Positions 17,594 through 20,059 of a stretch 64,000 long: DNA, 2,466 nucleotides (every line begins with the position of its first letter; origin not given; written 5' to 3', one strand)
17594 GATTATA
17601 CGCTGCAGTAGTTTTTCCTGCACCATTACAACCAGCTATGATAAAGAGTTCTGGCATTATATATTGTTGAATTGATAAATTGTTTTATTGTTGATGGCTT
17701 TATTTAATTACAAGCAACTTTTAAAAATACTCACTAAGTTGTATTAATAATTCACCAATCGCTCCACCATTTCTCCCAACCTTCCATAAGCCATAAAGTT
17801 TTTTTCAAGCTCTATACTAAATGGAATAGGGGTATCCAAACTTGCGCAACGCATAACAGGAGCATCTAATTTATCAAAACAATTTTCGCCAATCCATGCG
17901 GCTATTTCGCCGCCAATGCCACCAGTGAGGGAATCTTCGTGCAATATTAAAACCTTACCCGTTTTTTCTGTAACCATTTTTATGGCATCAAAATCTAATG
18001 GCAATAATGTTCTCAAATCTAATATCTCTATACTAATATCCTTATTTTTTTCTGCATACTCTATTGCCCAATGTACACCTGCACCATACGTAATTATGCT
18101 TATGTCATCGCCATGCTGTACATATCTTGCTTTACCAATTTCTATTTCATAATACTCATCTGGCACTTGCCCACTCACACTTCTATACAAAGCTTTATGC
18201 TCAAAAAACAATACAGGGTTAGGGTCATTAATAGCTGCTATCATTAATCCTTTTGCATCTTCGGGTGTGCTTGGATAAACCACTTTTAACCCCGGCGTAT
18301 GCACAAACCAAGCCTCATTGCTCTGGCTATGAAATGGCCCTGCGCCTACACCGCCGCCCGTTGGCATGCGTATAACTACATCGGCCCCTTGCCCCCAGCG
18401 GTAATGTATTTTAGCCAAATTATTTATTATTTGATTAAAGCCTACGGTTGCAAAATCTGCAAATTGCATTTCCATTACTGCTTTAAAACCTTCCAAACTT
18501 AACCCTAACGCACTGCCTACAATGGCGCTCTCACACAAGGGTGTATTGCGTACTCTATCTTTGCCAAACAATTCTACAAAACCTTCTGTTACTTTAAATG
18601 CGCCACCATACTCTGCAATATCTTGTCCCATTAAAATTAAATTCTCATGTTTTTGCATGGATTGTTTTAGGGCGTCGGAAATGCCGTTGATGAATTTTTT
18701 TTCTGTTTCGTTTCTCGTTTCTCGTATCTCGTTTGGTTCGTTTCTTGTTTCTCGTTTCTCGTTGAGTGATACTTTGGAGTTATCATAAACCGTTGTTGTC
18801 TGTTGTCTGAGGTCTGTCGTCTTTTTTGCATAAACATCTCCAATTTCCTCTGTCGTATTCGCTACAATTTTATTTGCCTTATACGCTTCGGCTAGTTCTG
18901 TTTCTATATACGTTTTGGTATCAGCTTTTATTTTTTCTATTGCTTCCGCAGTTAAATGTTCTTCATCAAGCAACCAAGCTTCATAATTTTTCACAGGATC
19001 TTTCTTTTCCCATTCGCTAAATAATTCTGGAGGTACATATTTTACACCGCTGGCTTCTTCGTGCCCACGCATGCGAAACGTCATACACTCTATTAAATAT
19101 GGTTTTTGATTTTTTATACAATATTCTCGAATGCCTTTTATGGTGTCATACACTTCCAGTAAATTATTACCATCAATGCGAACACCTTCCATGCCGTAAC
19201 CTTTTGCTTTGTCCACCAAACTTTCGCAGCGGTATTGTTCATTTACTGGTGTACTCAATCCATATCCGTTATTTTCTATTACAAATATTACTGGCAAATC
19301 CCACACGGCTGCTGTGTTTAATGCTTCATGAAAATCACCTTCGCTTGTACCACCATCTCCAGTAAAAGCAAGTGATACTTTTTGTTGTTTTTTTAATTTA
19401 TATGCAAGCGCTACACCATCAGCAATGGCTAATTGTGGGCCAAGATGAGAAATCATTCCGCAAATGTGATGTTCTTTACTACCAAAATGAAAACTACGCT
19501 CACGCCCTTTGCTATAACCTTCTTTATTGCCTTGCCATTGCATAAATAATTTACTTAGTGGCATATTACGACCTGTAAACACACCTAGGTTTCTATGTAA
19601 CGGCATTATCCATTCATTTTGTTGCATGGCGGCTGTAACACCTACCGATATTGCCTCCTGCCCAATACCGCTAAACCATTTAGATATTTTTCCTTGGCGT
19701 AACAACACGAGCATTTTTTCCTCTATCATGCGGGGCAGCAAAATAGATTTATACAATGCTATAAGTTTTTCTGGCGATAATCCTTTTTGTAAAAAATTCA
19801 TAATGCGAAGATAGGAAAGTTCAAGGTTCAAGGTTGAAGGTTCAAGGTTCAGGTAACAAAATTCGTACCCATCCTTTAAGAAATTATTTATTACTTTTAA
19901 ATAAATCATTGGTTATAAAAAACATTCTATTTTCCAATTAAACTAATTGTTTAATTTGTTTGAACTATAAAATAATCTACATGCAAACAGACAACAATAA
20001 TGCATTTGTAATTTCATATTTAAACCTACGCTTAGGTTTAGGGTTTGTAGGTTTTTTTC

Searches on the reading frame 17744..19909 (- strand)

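Call 39: search_protein_families(library=pfam, proteins=[window:17744-19909:-], max_evalue=0.001)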
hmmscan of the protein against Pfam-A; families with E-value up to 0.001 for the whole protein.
window:17744-19909:- (721 aa): 5 families
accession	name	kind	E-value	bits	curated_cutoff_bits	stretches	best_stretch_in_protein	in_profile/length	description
PF00676.26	E1_dh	-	1.6e-76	257.6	22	1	54-346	2-295/300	Dehydrogenase E1 component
PF02779.29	Transket_pyr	-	3.7e-37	128.1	27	1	408-576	7-173/174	Transketolase, pyrimidine binding domain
PF02780.25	Transketolase_C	-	2.6e-29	102.1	25.9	1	592-706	1-118/124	Transketolase, C-terminal domain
PF13292.11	DXP_synthase_N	-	1.9e-07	31.1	21.2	1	150-225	107-182/274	1-deoxy-D-xylulose-5-phosphate synthase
PF02775.26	TPP_enzyme_C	-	5.6e-06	26.7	21.9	1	147-251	21-131/151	Thiamine pyrophosphate enzyme, C-terminal TPP binding domain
